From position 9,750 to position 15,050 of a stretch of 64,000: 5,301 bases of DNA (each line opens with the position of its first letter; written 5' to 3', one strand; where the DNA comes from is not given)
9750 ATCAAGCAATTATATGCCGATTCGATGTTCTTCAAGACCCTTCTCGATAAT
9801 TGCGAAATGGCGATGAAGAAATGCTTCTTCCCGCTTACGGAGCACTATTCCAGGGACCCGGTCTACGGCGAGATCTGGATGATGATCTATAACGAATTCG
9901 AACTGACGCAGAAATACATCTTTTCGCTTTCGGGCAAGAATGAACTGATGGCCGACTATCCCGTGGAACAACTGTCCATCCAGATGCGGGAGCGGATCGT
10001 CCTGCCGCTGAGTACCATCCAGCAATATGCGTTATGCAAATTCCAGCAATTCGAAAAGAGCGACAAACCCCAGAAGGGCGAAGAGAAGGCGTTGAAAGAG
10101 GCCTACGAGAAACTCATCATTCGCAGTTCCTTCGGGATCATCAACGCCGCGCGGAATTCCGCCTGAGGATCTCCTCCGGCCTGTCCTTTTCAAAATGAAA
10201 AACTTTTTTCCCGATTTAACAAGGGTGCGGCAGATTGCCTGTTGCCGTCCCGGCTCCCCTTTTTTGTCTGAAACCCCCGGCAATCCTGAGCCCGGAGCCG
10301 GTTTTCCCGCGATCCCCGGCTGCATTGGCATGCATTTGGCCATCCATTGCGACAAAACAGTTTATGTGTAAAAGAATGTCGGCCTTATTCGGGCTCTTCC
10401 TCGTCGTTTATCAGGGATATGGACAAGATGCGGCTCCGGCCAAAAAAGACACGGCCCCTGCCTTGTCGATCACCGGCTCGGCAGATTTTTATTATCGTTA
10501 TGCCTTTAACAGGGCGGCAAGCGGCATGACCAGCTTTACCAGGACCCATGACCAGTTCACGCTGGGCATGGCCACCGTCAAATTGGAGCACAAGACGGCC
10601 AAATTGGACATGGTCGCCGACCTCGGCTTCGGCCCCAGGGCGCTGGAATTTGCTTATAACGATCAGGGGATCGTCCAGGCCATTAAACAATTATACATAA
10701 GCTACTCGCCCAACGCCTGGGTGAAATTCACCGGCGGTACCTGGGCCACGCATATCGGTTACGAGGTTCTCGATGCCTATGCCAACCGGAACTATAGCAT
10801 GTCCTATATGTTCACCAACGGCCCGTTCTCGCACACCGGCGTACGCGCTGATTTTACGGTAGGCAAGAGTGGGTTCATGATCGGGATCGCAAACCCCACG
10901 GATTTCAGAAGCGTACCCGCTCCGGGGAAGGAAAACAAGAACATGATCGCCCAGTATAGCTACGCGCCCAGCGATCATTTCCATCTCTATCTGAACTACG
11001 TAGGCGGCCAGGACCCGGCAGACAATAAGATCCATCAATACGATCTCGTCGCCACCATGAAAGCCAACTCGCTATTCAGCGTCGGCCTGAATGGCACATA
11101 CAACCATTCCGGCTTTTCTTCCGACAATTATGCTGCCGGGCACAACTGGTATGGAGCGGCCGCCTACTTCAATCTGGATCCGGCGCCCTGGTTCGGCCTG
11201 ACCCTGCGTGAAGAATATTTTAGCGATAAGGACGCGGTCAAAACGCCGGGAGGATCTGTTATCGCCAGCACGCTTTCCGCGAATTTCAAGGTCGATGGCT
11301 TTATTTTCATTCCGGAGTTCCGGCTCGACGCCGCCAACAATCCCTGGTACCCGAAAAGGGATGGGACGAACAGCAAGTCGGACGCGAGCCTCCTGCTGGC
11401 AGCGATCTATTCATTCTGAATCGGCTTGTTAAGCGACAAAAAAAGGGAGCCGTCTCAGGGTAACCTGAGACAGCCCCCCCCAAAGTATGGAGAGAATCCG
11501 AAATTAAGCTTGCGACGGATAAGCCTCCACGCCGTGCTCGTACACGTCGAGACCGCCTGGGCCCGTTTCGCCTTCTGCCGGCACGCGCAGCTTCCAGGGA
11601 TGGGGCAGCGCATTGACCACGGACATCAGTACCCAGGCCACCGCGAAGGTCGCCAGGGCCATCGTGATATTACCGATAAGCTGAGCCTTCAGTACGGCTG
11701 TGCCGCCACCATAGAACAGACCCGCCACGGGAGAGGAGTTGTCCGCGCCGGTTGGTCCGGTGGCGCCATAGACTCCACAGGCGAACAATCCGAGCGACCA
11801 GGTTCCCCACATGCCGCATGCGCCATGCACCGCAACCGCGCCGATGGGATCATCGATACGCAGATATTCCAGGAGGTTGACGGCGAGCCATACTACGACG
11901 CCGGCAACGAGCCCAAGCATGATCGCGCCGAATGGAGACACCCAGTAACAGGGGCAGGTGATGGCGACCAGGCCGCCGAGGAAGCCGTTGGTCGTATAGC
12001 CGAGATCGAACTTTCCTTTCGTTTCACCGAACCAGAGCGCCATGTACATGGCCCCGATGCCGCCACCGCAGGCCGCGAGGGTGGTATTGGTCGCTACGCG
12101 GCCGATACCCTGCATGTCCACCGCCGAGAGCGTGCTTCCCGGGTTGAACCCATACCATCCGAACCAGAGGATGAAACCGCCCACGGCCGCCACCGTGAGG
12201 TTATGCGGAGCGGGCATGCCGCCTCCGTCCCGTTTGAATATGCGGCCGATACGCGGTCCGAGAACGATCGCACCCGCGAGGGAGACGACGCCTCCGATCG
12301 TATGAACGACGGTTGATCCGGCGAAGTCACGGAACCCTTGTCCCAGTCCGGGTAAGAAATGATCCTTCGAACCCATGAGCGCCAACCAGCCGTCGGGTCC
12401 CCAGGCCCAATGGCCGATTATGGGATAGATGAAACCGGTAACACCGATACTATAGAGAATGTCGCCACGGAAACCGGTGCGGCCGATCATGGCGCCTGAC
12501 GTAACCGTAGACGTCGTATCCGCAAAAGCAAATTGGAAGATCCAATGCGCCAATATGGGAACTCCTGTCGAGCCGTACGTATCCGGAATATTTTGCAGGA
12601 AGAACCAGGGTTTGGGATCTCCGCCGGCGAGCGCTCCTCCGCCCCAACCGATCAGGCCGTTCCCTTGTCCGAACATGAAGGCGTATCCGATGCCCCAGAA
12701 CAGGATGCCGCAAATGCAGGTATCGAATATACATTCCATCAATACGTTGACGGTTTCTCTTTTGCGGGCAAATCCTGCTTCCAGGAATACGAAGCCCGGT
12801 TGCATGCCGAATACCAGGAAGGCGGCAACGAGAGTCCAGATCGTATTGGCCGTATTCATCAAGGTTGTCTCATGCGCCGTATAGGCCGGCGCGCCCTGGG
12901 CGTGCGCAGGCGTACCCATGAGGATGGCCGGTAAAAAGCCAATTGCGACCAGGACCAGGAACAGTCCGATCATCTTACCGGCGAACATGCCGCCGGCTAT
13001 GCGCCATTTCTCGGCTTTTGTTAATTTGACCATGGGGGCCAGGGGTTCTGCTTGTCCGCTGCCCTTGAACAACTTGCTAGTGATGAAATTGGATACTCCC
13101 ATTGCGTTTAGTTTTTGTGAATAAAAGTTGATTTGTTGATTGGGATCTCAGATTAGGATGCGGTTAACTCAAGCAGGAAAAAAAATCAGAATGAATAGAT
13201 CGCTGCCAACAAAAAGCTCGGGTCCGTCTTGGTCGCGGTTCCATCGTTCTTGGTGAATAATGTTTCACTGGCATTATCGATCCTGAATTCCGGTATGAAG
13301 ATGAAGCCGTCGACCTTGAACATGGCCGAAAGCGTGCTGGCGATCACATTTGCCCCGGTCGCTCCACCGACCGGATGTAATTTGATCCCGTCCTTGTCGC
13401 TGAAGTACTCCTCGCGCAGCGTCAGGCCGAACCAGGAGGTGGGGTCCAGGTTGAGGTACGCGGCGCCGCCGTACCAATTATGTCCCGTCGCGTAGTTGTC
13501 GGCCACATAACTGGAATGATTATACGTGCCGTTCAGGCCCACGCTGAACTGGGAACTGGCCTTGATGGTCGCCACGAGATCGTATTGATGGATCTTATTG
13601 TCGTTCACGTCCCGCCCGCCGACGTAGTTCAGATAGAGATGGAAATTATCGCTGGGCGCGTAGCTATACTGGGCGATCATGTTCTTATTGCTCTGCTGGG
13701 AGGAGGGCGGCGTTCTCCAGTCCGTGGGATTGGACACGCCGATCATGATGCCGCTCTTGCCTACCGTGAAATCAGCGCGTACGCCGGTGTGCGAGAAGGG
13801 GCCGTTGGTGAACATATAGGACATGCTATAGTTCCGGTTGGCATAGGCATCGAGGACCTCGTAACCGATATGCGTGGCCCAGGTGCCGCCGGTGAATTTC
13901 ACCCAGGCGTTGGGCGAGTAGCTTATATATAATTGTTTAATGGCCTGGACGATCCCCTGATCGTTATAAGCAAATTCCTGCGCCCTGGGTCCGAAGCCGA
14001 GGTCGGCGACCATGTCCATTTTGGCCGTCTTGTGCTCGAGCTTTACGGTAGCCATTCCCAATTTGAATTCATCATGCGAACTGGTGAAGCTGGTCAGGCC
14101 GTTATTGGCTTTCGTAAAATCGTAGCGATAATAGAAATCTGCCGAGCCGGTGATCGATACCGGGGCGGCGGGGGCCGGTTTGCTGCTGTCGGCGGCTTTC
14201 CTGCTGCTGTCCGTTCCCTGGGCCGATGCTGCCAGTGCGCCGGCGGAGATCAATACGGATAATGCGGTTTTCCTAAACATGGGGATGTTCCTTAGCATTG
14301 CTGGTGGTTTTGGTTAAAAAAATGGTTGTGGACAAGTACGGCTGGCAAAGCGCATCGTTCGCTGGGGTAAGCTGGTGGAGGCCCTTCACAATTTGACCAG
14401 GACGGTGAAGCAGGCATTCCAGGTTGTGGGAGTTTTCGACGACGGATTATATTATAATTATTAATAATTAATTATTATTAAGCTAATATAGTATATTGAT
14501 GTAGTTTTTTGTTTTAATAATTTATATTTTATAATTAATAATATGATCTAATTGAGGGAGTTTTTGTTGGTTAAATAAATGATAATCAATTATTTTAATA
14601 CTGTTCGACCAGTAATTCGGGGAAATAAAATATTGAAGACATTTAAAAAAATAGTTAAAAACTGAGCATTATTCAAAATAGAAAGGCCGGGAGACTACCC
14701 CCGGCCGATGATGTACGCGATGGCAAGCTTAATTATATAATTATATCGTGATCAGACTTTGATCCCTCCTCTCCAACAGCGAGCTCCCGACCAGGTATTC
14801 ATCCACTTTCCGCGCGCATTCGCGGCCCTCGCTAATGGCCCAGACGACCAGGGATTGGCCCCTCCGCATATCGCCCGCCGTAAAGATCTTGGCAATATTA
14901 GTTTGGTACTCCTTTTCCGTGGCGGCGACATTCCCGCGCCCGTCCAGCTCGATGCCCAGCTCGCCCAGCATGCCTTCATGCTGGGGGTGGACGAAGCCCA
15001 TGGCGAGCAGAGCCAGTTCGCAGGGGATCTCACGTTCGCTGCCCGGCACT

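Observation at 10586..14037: Inverted near-identical porin tracts flank amt: possible recombinational promoter switch or porin shuffling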

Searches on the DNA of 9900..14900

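Call 56: search_rna_families(source=window, start=9900, end=14900, threshold=evalue, max_evalue=1)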
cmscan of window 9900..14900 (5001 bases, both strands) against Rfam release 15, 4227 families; matches with E-value up to 1: 1.
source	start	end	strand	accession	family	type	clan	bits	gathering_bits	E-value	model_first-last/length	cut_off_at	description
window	11431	11491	-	RF00236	ctRNA_pGA1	Gene; antisense;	-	26.2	45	0.039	1-79/79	no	ctRNA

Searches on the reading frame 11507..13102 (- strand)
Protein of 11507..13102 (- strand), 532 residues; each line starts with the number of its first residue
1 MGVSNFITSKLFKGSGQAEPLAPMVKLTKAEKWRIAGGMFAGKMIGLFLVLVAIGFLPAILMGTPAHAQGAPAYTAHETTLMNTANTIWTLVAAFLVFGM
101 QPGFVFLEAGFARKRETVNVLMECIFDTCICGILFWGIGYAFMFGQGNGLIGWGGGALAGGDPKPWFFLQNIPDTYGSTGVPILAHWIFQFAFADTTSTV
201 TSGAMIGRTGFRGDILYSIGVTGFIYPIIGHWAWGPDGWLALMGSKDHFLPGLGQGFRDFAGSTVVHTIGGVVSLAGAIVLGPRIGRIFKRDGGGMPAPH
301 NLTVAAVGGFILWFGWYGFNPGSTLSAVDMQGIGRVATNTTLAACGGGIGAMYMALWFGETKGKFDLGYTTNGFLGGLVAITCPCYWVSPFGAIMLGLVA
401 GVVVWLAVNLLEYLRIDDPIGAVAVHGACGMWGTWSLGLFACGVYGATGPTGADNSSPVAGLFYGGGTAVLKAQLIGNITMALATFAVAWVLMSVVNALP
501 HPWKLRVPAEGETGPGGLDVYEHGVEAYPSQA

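Call 5: search_protein_families(library=pfam, proteins=[window:11507-13102:-], max_evalue=0.01)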
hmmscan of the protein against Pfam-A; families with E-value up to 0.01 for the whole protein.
window:11507-13102:- (532 aa): 1 family
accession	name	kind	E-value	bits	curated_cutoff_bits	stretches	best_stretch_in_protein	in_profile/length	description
PF00909.26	Ammonium_transp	-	1.9e-102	343.4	23.2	1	89-528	2-399/399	Ammonium Transporter Family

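Call 18: find_encoding_contigs(protein=window:11507-13102:-, flank=5000, max_places=10)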
Protein window:11507-13102:- (532 aa): no gene with exactly this product is on record in the collection.

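Call 50: find_related_loci(query=window:11507-13102:-, collection=metagenome_contigs, flank=5000)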
Query window:11507-13102:- (532 aa) in metagenome_contigs; peptide patterns used: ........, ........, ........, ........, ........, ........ (x = any residue, [..] = any of these).
600 stretches matched a pattern (row limit reached: there are more); 596 encode a relative of the query (tblastn E <= 1e-3); the best 80 are kept; 80 distinct loci.
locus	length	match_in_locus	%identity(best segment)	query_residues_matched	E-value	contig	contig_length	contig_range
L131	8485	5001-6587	84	1-532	0e+0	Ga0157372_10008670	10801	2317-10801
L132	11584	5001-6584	84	1-531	0e+0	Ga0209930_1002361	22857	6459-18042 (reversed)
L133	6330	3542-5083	73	4-531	0e+0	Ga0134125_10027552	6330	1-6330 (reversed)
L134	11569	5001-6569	74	4-532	0e+0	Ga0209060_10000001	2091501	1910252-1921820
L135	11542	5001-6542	73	1-531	0e+0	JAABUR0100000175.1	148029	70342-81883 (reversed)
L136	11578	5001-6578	69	8-531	0e+0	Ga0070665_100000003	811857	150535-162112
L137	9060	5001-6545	69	11-531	0e+0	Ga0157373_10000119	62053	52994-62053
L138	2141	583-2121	70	21-531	0e+0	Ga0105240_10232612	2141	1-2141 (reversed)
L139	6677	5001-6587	68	5-531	0e+0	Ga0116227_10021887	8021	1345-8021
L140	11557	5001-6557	68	15-531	0e+0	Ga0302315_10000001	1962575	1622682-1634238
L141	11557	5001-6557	68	15-531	0e+0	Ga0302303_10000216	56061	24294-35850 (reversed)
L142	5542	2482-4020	68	21-530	0e+0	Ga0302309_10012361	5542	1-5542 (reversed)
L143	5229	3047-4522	68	26-528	0e+0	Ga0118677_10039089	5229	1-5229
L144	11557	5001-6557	66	8-531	0e+0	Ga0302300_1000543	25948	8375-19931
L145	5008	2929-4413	69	26-528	0e+0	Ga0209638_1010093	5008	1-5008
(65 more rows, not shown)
